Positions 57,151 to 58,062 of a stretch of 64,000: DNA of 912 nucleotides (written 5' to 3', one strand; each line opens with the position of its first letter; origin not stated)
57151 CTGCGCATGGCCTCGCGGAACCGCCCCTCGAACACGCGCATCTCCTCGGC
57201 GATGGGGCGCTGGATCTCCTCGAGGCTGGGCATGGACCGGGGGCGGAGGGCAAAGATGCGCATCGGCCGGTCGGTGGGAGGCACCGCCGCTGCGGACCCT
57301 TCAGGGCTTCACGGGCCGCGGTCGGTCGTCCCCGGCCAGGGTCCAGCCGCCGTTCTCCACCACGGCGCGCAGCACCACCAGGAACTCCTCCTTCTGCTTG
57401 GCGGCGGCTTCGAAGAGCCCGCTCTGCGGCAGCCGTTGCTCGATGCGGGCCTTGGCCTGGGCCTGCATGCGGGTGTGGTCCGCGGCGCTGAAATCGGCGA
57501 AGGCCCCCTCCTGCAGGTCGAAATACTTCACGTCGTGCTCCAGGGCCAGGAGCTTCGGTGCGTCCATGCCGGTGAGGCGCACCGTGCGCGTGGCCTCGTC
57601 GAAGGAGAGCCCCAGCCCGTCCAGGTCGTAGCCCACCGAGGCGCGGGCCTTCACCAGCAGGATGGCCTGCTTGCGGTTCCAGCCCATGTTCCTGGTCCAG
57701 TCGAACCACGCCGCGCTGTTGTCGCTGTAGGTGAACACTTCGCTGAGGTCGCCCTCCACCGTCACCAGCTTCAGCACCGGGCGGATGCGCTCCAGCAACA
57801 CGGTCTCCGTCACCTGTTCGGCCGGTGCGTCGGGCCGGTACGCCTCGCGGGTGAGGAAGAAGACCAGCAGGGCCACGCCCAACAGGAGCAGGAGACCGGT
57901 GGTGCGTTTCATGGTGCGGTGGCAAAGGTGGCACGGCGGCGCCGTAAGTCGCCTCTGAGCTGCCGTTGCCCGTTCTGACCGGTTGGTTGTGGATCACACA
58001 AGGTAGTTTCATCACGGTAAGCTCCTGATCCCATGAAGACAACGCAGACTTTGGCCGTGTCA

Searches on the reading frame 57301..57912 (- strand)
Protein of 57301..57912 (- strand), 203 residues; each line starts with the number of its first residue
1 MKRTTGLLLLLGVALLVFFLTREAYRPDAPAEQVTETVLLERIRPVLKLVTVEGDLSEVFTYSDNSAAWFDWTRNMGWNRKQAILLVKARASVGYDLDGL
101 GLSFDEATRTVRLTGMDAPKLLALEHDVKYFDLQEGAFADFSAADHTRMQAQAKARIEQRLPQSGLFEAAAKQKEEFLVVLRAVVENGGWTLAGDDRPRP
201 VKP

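Call 67: search_protein_families(library=pfam, proteins=[window:57301-57912:-], max_evalue=0.001)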
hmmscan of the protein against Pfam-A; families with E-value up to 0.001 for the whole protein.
window:57301-57912:- (203 aa): 1 family
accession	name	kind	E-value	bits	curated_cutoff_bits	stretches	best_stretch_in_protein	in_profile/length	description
PF14014.11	DUF4230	-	2.1e-17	64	27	1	41-178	1-134/148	Protein of unknown function (DUF4230)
